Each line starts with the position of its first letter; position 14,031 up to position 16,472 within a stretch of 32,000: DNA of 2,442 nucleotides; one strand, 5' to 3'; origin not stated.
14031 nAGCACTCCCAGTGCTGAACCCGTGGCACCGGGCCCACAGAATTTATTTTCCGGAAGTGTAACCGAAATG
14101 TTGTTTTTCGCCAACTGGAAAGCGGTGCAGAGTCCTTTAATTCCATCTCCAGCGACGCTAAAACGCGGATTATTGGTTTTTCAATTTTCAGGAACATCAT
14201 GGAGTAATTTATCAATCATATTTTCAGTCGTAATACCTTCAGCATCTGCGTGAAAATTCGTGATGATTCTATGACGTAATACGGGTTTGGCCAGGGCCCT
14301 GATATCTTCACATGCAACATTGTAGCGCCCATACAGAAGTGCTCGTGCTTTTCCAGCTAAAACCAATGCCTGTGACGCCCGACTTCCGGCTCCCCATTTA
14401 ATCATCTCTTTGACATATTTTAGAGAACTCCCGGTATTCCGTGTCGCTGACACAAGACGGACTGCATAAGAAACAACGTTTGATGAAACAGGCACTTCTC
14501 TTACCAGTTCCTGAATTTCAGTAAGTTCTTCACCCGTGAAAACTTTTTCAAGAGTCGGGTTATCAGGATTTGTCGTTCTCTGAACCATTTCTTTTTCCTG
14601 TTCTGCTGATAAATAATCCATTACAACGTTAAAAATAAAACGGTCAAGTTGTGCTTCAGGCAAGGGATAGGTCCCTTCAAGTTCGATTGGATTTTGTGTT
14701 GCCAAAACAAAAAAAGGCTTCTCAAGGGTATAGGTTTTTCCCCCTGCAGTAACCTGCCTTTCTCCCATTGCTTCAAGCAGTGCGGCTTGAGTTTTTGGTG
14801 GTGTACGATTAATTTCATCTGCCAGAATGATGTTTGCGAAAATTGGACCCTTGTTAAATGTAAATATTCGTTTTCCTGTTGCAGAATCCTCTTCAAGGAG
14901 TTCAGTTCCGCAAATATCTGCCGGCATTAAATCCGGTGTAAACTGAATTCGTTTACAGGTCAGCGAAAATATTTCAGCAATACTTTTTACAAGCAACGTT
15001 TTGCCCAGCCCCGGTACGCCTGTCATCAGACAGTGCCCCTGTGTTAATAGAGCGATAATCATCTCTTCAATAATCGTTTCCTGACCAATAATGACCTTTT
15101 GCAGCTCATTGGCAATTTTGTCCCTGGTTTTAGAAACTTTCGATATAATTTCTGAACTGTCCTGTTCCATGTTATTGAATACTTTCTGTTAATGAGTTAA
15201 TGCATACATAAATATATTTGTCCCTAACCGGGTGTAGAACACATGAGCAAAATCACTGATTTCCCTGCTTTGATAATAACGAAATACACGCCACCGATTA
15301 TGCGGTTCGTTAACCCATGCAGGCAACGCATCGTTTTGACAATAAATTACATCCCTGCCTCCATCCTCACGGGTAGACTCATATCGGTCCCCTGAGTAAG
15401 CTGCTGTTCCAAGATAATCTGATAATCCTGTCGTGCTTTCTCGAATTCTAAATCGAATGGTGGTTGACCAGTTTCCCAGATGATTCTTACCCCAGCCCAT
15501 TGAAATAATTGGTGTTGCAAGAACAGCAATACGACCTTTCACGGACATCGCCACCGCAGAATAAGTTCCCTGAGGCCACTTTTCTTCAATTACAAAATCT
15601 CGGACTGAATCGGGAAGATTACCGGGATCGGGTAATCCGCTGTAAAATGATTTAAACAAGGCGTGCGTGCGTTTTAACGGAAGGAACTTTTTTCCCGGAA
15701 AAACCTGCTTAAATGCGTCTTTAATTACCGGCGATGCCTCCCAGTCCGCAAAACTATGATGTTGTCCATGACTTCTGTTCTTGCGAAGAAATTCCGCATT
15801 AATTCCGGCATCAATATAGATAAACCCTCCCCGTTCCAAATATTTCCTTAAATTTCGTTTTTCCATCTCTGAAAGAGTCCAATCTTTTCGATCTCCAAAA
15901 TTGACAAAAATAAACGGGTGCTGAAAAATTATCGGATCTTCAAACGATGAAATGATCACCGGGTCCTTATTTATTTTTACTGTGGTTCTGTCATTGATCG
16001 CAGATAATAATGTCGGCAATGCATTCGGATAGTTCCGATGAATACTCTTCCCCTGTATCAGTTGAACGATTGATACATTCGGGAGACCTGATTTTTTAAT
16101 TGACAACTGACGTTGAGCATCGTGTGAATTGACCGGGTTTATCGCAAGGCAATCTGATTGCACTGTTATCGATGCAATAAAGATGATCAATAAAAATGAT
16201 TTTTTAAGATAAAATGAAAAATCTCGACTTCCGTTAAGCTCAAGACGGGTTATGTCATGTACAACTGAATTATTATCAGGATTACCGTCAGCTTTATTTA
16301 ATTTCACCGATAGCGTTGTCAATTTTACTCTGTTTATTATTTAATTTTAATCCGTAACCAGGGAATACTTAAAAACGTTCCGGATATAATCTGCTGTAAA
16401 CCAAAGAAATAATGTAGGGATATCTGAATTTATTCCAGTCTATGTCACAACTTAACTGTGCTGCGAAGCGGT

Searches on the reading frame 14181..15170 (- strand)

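Call 3: search_protein_families(library=pfam, proteins=[window:14181-15170:-], max_evalue=1)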
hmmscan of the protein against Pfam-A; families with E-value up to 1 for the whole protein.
window:14181-15170:- (329 aa): 15 families
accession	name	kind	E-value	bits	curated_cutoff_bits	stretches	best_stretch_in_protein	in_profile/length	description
PF07726.17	AAA_3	-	2.3e-61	205.9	27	1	46-180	1-131/131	ATPase family associated with various cellular activities (AAA)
PF17863.7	AAA_lid_2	-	1.2e-16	60.6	22.7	1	253-321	5-73/74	AAA lid domain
PF20030.5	bpMoxR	-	1.4e-11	44.3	27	1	18-204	5-186/205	MoxR domain in the MoxR-vWA-beta-propeller ternary systems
PF07728.20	AAA_5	-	5.1e-11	43.2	22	1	46-178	1-139/139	AAA domain (dynein-related subfamily)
PF00004.35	AAA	-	6e-07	30.4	21.2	1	48-164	2-114/131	ATPase family associated with various cellular activities (AAA)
PF00493.29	MCM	-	7.2e-05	22.4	23.3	1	30-163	43-175/224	MCM P-loop domain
PF00158.32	Sigma54_activat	-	0.0001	22.5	20.2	1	34-157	12-139/168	Sigma-54 interaction domain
PF01078.27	Mg_chelatase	-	0.00017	21.5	20.3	1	26-69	4-47/207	Magnesium chelatase, subunit ChlI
PF05496.18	RuvB_N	-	0.0012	19.1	27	1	43-73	32-62/159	Holliday junction DNA helicase RuvB P-loop domain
PF13245.12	AAA_19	-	0.0053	17.4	25.1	1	38-72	5-39/134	AAA domain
PF20720.3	nSTAND3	-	0.015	15.4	27.2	1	35-66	8-39/155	Novel STAND NTPase 3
PF25201.1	nSTAND6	-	0.049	14.1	27.7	1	29-71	3-45/148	Novel STAND NTPase 6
PF13401.12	AAA_22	-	0.05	14.3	27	1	43-71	4-35/130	AAA domain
PF13191.12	AAA_16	-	0.22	12.5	32.6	1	45-69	25-49/167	AAA ATPase domain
PF05729.18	NACHT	-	0.24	11.6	26.7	1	47-67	3-23/167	NACHT domain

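Call 4: search_protein_families(library=ncbifam, proteins=[window:14181-15170:-], max_evalue=1)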
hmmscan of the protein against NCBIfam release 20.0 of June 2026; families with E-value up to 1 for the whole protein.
window:14181-15170:- (329 aa): 19 families
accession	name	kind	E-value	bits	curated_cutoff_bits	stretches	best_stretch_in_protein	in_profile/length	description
TIGR02031.1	BchD-ChlD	equivalog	3e-11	42.7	499.55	1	53-304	25-273/608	magnesium chelatase ATPase subunit D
NF047784.1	MadB_ATPase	equivalog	3.6e-08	32.9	475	1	114-233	141-255/298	MadB family AAA-type ATPase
TIGR02442.1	Cob-chelat-sub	hypoth_equivalog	4.5e-08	32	779.45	1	113-304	129-312/641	putative cobaltochelatase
TIGR00764.1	lon_rel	equivalog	2.8e-06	26.2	516.6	1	23-69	16-62/608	ATP-dependent protease LonB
TIGR02640.1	gas_vesic_GvpN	equivalog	5.8e-06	26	266.8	1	116-210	110-208/262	gas vesicle protein GvpN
TIGR00635.1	ruvB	equivalog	5.4e-05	22.4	299.05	1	29-201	8-173/305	Holliday junction branch migration DNA helicase RuvB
NF000868.0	PRK00080.1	equivalog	6e-05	22.1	282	1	22-75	22-82/330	Holliday junction branch migration DNA helicase RuvB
NF010054.0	PRK13531.1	equivalog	9.2e-05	21.7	681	1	18-255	13-250/498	ATPase RavA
TIGR01448.2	helicase_RecD2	equivalog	0.00068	17.9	500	1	28-76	315-363/713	SF1B family DNA helicase RecD2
TIGR02030.1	BchI-ChlI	equivalog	0.003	16.8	466.95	1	174-305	192-317/337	magnesium chelatase ATPase subunit I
NF007601.2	PRK10247.1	equivalog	0.0058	16.1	292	1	28-78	11-61/204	iron efflux ABC transporter ATP-binding subunit FetA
TIGR00368.1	TIGR00368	hypoth_equivalog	0.011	14.3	362.4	1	17-68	185-235/499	YifB family Mg chelatase-like AAA ATPase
NF038308.1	RNA_repair_RtcR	equivalog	0.019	13.8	650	1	117-157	284-324/530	RNA repair transcriptional activator RtcR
NF009883.0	PRK13341.1-4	equivalog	0.024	12.5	668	1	24-155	36-154/729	AAA family ATPase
NF010248.0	PRK13695.1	equivalog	0.042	13.6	156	1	48-68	7-27/180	NTPase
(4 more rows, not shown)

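Call 82: search_protein_families(library=padloc, proteins=[window:14181-15170:-], max_evalue=0.01)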
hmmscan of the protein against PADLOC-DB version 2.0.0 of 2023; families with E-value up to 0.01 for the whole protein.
window:14181-15170:- (329 aa): 4 families
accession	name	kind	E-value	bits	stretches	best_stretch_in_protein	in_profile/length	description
PDLC03838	DolB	-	6.7e-07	26.9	1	13-78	127-200/375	-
PDLC04140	mad8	-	0.00048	17.7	1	30-71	13-54/314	mads_8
PDLC02350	AbiO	-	0.0021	14.9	1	30-137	183-283/468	AbiO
PDLC02372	Nhi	-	0.0039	13.9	1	30-135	187-287/470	-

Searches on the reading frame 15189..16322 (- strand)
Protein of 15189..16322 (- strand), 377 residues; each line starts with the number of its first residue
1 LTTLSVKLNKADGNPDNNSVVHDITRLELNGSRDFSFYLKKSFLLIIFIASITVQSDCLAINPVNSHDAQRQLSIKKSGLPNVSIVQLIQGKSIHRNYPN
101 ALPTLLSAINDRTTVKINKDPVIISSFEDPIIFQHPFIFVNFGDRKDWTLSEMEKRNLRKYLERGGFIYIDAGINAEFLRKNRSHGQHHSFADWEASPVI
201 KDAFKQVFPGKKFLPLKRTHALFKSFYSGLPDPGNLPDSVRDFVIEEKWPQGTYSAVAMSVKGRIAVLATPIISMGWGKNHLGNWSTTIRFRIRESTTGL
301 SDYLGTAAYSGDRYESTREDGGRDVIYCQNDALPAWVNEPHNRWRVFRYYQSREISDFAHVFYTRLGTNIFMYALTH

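Call 3: search_protein_families(library=pfam, proteins=[window:15189-16322:-], max_evalue=1)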
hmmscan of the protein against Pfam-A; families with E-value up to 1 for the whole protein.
window:15189-16322:- (377 aa): 1 family
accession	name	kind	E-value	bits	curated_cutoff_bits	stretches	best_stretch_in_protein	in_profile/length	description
PF13709.12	DUF4159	-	1.1e-24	87.6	25.9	1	91-375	9-202/202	Domain of unknown function (DUF4159)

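Call 4: search_protein_families(library=ncbifam, proteins=[window:15189-16322:-], max_evalue=1)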
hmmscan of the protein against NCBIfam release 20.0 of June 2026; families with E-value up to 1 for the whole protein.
window:15189-16322:- (377 aa): 0 families

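Call 82: search_protein_families(library=padloc, proteins=[window:15189-16322:-], max_evalue=0.01)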
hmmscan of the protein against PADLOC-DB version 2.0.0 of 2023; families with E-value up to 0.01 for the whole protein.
window:15189-16322:- (377 aa): 0 families
